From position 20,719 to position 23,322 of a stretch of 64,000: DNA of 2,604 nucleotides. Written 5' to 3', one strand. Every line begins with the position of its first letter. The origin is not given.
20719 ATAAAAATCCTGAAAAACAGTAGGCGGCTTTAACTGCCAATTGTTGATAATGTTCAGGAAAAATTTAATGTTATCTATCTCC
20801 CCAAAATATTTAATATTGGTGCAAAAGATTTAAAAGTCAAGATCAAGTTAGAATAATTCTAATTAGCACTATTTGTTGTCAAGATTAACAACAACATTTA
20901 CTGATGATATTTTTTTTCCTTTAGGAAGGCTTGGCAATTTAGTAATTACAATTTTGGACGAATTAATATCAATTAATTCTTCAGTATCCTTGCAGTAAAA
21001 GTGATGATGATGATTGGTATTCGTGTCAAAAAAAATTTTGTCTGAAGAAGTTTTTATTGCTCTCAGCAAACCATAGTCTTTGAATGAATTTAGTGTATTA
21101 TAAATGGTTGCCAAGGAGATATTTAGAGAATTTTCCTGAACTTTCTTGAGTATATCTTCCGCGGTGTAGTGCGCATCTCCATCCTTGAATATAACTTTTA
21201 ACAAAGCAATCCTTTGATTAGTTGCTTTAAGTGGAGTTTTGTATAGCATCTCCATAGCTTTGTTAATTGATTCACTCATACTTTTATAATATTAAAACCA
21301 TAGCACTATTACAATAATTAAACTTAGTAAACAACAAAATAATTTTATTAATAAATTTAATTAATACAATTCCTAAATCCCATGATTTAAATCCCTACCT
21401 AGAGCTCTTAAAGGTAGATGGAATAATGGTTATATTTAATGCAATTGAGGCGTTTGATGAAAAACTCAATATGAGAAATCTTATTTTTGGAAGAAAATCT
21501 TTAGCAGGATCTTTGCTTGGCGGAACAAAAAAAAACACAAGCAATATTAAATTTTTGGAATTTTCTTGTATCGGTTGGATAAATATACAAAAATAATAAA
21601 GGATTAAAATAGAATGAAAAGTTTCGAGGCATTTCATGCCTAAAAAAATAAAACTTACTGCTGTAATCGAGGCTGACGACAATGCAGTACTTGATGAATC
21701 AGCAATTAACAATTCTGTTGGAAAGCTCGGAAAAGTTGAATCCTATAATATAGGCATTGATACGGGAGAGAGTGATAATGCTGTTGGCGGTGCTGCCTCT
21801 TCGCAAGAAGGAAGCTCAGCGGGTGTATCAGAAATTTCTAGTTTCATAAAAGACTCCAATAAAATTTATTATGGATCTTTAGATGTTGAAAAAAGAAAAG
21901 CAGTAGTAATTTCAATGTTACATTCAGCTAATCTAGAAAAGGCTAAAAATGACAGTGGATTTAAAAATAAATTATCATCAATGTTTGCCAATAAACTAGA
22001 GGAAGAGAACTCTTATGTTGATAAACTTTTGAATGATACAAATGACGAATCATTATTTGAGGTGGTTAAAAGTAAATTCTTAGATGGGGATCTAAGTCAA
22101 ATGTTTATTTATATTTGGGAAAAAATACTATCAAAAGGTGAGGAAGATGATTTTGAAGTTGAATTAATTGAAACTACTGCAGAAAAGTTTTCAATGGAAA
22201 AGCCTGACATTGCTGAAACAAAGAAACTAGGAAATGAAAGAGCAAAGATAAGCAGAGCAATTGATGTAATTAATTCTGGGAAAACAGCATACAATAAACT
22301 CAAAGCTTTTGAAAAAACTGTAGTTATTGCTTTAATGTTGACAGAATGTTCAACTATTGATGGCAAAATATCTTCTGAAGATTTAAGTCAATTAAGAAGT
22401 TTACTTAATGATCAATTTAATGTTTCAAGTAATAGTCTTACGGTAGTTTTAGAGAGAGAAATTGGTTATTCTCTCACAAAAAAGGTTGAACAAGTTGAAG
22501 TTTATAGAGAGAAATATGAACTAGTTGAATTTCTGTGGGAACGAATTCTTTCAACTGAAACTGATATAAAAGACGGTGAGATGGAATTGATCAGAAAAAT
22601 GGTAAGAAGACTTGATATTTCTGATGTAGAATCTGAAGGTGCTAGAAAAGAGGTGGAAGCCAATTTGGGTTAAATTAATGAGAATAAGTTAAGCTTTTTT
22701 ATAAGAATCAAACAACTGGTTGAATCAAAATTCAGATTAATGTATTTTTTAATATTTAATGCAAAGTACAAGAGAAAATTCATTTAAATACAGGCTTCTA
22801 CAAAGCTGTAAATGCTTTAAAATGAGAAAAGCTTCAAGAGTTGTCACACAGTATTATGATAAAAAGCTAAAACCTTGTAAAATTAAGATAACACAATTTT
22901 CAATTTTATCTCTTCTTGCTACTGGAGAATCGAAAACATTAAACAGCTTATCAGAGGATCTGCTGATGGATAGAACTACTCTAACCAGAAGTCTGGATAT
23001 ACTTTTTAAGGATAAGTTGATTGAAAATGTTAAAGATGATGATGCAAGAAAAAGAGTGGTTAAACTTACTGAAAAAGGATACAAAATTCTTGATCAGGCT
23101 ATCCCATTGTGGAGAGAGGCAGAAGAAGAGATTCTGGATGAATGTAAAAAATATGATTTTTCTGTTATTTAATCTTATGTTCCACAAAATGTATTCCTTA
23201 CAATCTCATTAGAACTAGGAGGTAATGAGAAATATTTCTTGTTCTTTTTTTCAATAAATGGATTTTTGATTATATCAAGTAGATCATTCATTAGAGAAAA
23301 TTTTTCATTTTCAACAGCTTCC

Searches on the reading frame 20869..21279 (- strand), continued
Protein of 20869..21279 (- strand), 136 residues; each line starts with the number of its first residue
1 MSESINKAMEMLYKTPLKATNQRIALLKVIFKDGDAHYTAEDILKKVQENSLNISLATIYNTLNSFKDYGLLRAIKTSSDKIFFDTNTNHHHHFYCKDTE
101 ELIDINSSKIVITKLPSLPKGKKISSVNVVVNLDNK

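Call 38: find_related_loci(query=A5, collection=metagenome_contigs, flank=3000)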
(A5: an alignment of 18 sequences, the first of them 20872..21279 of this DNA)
Query A5 (136 aa) in metagenome_contigs; peptide patterns used: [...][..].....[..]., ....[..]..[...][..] (x = any residue, [..] = any of these).
546 stretches matched a pattern; 198 encode a relative of the query (tblastn E <= 1e-3); the best 80 are kept; 80 distinct loci.
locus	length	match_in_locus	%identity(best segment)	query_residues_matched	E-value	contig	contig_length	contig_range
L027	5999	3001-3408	99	1-136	2e-87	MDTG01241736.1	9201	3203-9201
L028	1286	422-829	85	1-136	3e-83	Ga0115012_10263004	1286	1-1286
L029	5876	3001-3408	82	1-136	3e-75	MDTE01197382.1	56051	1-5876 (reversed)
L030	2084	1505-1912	83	1-136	2e-75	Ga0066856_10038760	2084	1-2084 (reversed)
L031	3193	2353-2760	76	1-136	2e-62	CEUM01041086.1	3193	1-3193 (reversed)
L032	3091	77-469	62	5-135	2e-54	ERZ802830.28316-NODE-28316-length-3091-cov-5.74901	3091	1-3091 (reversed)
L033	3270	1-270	98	47-136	1e-54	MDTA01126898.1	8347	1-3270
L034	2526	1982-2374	62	5-135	5e-54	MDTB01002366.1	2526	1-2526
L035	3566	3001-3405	59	2-136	4e-53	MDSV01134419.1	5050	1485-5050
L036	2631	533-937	59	2-136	5e-53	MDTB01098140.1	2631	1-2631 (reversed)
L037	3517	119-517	55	3-135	2e-51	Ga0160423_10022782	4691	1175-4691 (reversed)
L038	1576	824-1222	55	3-135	3e-52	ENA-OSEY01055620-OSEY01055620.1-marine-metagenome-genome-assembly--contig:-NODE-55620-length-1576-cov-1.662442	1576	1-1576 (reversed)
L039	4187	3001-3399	55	3-135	4e-51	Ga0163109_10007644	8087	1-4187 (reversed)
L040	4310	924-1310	57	5-133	1e-50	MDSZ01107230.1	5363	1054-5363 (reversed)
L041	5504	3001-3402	57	1-134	1e-49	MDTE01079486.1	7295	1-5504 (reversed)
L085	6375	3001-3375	46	9-133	2e-36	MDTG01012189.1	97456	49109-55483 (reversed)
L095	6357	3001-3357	45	17-135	3e-34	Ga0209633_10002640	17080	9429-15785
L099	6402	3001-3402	43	3-136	3e-33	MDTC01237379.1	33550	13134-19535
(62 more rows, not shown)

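Call 44: search_protein_families(library=pfam, proteins=[L040:1418-1834:+, L099:3551-3970:+, L085:3541-3957:+, L095:3440-4063:+], max_evalue=0.001)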
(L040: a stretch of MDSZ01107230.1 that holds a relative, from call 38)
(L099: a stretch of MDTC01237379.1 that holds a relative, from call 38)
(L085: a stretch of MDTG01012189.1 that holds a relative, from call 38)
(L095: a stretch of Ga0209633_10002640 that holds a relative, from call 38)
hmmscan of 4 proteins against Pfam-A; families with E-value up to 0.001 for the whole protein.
L040:1418-1834:+ (138 aa): 2 families
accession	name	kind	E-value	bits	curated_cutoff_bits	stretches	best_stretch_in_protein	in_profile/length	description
PF02915.23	Rubrerythrin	-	5.4e-30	105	22.8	1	10-132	1-135/137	Rubrerythrin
PF00210.30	Ferritin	-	4.7e-08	33.5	24.5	1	10-135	2-137/142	Ferritin-like domain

L099:3551-3970:+ (139 aa): 2 families
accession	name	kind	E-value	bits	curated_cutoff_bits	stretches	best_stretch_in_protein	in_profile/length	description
PF02915.23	Rubrerythrin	-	2.5e-29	102.9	22.8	1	10-133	1-136/137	Rubrerythrin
PF00210.30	Ferritin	-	2.1e-09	37.9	24.5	0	82-133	4-54/142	Ferritin-like domain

L085:3541-3957:+ (138 aa): 2 families
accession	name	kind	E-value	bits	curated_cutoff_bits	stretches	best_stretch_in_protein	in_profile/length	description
PF02915.23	Rubrerythrin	-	2.7e-31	109.2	22.8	1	10-133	1-136/137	Rubrerythrin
PF00210.30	Ferritin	-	9.7e-08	32.5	24.5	1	10-134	2-136/142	Ferritin-like domain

L095:3440-4063:+ (207 aa): 1 family
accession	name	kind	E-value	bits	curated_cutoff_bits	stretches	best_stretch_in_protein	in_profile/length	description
PF01613.24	Flavin_Reduct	-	1.4e-25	90.6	27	1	20-164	4-137/153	Flavin reductase like domain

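Call 47: list_cluster_members(proteins=[P0001, P0006])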
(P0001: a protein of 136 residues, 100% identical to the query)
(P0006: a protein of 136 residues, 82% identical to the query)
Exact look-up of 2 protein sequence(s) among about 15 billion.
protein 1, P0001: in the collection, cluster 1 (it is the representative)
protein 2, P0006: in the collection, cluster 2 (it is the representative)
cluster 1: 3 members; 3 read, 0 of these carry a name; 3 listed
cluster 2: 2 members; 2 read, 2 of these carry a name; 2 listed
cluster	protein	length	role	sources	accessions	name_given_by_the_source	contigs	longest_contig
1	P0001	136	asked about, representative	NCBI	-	-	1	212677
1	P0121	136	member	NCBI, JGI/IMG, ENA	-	-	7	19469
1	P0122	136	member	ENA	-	-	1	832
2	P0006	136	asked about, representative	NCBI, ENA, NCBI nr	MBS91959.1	MAG: transcriptional repressor [Rickettsiales bacterium] | transcriptional repressor [Rickettsiales bacterium]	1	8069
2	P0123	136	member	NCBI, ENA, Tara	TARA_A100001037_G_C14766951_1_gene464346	strand:+ start:128 stop:538 length:411 start_codon:yes stop_codon:yes gene_type:complete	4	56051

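Call 74: predict_structure(alignment_id=A7)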
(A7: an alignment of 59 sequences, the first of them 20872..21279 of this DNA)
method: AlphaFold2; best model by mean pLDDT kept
length: 136 residues; sequences in the alignment: 59
mean_pLDDT: 91.2   pTM: 0.80
mean pLDDT of the five models: 91.2, 90.0, 88.3, 88.3, 87.6
residues with pLDDT >= 90: 91; 70-90: 43; 50-70: 2; < 50: 0
segments of 3 or more residues with pLDDT < 50: none
pLDDT, mean of each block of 10 residues (from residue 1): 92 97 96 95 96 96 97 88 91 88 87 88 85 76
secondary structure, 60 per line:
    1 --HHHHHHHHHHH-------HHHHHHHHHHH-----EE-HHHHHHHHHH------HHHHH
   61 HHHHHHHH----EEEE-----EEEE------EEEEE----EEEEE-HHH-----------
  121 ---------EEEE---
elements in order: H3-13 H21-31 H40-49 H56-68 E73-76 E82-85 E92-96 E101-105 E130-133

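Call 80: fold_search(model_id=the predicted structure, library=pdb)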
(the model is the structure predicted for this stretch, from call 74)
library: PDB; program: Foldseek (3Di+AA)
matches with E <= 10: 1415; with E <= 0.001: 64
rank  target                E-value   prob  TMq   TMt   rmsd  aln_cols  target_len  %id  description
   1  5nl9_A                2.3e-09  1.00  0.70  0.65   4.6       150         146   21  Crystal structure of a peroxide stress regulator from Leptospira interrogans (released 2017-11-22)
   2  6h1c_B                1.1e-08  1.00  0.70  0.71   4.1       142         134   22  Structure of Ferric uptake regulator from Pseudomonas aeruginosa with manganese. (released 2019-07-31)
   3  3f8n_A                3.1e-08  1.00  0.73  0.73   4.2       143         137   26  Crystal structure of PerR-Zn-Mn (released 2009-06-16)
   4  1mzb                  3.1e-08  1.00  0.68  0.70   4.2       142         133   23  Ferric uptake regulator (released 2003-10-07)
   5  6h1c_A                3.5e-08  1.00  0.67  0.69   4.5       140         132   24  Structure of Ferric uptake regulator from Pseudomonas aeruginosa with manganese. (released 2019-07-31)
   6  9a4a_B                4.5e-08  1.00  0.73  0.67   4.4       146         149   23  Model of YLAN-FUR by crosslinking MS and deep learning (released 2024-09-18)
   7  2fe3_B                4.5e-08  1.00  0.55  0.52  13.4       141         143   27  The crystal structure of bacillus subtilis PerR-Zn reveals a novel Zn(Cys)4 Structural redox switch (released 2006-12-19)
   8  5nbc_D                6.2e-08  1.00  0.68  0.74   4.1       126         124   21  Structure of Prokaryotic Transcription Factors (released 2018-05-16)
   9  3f8n_B                6.6e-08  1.00  0.73  0.73   4.1       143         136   26  Crystal structure of PerR-Zn-Mn (released 2009-06-16)
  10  5nhk_B                7.4e-08  1.00  0.71  0.73   3.8       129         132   21  Structure of Ferric uptake regulator from francisella tularensis with Iron (released 2018-05-16)
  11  5nbc_B                9.0e-08  1.00  0.71  0.74   3.9       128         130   21  Structure of Prokaryotic Transcription Factors (released 2018-05-16)
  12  2fe3_A                9.0e-08  1.00  0.56  0.54  13.4       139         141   27  The crystal structure of bacillus subtilis PerR-Zn reveals a novel Zn(Cys)4 Structural redox switch (released 2006-12-19)
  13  5nbc_C                1.0e-07  1.00  0.69  0.74   4.1       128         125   22  Structure of Prokaryotic Transcription Factors (released 2018-05-16)
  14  2w57_A                1.2e-07  1.00  0.72  0.75   4.2       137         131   24  Crystal structure of the Vibrio cholerae ferric uptake regulator (Fur) reveals structural rearrangement of the DNA-bin (released 2009-01-20)
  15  5nhk_A                1.3e-07  1.00  0.72  0.75   3.8       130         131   21  Structure of Ferric uptake regulator from francisella tularensis with Iron (released 2018-05-16)
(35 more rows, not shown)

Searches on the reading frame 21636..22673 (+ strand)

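Call 5: search_protein_families(library=pfam, proteins=[window:21636-22673:+], max_evalue=0.01)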
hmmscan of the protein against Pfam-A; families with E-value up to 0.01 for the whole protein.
window:21636-22673:+ (345 aa): 1 family
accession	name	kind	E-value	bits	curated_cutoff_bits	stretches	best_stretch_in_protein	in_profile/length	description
PF05099.18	TerB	-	2.5e-05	25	24.4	1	231-337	4-117/118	Tellurite resistance protein TerB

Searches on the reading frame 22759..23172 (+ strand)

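Call 5: search_protein_families(library=pfam, proteins=[window:22759-23172:+], max_evalue=0.01)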
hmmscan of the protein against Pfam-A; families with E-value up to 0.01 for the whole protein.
window:22759-23172:+ (137 aa): 7 families
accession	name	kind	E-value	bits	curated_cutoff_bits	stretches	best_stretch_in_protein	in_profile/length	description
PF22381.2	Staph_reg_Sar_Rot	-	6.1e-07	29.9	27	1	32-112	2-83/85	Transcriptional regulator SarA/Rot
PF01047.28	MarR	-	1.9e-06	28.1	24.6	1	44-97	3-57/59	MarR family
PF13463.12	HTH_27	-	0.0015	19.2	22.2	1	47-107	6-68/68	Winged helix DNA-binding domain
PF12802.13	MarR_2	-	0.0019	18.7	27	1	43-98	4-60/61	MarR family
PF14947.12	HTH_45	-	0.0023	18.4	25.5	1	47-113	9-68/77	Winged helix-turn-helix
PF01022.26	HTH_5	-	0.0055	17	22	1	48-88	6-45/47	Bacterial regulatory protein, arsR family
PF13108.11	DUF3969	-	0.0075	16.7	25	0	61-125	14-78/106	Protein of unknown function (DUF3969)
